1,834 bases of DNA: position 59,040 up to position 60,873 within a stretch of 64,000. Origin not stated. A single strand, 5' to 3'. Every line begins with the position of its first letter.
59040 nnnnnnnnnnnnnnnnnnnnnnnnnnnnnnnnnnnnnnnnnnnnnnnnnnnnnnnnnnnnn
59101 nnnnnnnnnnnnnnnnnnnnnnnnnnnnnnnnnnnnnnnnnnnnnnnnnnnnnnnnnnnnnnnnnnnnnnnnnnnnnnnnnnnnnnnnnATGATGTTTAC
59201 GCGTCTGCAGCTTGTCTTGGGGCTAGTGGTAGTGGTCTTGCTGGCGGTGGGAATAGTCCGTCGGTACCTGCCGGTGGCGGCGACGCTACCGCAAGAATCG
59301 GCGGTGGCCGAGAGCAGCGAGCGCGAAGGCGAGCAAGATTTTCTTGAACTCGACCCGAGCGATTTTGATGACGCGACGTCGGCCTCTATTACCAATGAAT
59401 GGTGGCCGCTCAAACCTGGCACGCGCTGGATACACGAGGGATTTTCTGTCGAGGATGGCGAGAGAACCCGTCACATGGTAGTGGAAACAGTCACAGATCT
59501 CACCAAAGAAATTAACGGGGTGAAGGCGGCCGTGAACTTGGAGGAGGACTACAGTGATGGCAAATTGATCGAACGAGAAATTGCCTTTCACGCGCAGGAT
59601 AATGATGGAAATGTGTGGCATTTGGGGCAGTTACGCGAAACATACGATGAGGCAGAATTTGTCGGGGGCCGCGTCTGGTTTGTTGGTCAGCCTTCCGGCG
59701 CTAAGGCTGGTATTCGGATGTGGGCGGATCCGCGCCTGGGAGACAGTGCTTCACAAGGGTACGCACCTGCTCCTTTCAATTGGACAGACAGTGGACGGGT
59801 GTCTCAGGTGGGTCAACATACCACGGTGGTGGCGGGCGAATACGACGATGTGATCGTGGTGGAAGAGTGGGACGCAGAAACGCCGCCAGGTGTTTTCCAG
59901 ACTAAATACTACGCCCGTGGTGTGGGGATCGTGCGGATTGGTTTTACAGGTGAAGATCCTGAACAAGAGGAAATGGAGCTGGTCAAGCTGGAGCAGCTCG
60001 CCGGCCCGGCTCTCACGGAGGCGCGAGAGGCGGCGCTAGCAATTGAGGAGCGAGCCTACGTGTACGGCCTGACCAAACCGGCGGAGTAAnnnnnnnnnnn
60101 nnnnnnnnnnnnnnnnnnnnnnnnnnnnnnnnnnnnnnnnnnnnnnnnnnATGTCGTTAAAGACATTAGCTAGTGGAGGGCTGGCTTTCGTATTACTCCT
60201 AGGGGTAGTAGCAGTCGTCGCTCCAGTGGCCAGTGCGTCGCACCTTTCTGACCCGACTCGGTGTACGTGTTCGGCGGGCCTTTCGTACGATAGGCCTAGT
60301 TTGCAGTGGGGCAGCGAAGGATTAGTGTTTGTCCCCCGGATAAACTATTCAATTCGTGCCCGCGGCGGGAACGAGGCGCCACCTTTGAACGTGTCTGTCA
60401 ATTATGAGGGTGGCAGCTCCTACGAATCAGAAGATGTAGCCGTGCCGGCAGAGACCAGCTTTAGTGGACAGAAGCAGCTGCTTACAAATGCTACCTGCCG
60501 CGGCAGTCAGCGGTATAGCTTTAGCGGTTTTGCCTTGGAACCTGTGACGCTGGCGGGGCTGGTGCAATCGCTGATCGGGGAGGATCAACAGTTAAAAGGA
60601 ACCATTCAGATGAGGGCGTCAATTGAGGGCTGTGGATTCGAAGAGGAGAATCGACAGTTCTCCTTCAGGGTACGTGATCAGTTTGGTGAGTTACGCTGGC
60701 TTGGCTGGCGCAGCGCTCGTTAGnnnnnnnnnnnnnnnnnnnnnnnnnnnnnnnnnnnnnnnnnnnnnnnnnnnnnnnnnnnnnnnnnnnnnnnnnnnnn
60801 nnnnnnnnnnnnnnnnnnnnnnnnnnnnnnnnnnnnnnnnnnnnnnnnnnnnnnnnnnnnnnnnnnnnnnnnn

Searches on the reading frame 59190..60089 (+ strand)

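Call 5: search_protein_families(library=pfam, proteins=[window:59190-60089:+], max_evalue=1)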
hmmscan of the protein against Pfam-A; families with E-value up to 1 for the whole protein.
window:59190-60089:+ (299 aa): 2 families
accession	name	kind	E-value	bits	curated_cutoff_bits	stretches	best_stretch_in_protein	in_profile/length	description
PF21347.3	DUF3108_like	-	0.0073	16.6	27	0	211-249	142-183/199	DUF3108-like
PF22273.1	DUF6956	-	0.1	13.2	27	1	200-227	42-68/80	Domain of unknown function (DUF6956)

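Call 6: search_protein_families(library=ncbifam, proteins=[window:59190-60089:+], max_evalue=1)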
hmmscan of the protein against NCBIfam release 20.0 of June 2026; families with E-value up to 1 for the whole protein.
window:59190-60089:+ (299 aa): 0 families

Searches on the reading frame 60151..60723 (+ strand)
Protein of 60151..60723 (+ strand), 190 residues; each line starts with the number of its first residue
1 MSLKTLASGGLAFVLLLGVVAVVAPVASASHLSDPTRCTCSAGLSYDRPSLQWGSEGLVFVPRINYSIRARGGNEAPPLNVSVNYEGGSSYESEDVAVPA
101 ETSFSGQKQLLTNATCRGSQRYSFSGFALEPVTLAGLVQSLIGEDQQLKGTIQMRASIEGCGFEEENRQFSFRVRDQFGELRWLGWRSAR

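Call 5: search_protein_families(library=pfam, proteins=[window:60151-60723:+], max_evalue=1)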
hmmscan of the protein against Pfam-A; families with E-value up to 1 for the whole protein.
window:60151-60723:+ (190 aa): 0 families

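Call 6: search_protein_families(library=ncbifam, proteins=[window:60151-60723:+], max_evalue=1)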
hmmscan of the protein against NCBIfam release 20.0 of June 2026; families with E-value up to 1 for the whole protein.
window:60151-60723:+ (190 aa): 0 families

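Call 21: find_encoding_contigs(protein=window:60151-60720:+, flank=10000, max_places=3)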
Protein window:60151-60720:+ (190 aa): 3 contigs read that carry it; 3 places shown.
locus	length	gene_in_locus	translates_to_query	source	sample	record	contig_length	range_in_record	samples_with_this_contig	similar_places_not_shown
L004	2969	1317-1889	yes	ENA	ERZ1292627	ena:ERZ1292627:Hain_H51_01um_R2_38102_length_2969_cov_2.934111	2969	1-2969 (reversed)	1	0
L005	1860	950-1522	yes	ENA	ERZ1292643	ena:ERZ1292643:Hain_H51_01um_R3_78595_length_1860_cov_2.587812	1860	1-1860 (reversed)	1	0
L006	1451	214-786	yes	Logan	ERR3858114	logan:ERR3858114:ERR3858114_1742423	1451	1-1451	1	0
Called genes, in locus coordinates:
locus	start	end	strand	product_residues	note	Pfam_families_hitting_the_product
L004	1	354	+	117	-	?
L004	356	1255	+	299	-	-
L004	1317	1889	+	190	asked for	-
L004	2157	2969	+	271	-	?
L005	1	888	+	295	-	?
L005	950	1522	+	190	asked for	-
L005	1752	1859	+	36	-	?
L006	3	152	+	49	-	?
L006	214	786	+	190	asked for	-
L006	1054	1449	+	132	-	?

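Call 82: search_protein_families(library=padloc, proteins=[window:60151-60723:+], max_evalue=0.01)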
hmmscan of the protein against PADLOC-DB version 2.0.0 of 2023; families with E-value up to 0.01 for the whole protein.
window:60151-60723:+ (190 aa): 0 families

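Call 83: search_protein_families(library=phrogs, proteins=[window:60151-60723:+], max_evalue=0.01)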
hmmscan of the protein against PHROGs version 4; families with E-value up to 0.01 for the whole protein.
window:60151-60723:+ (190 aa): 0 families
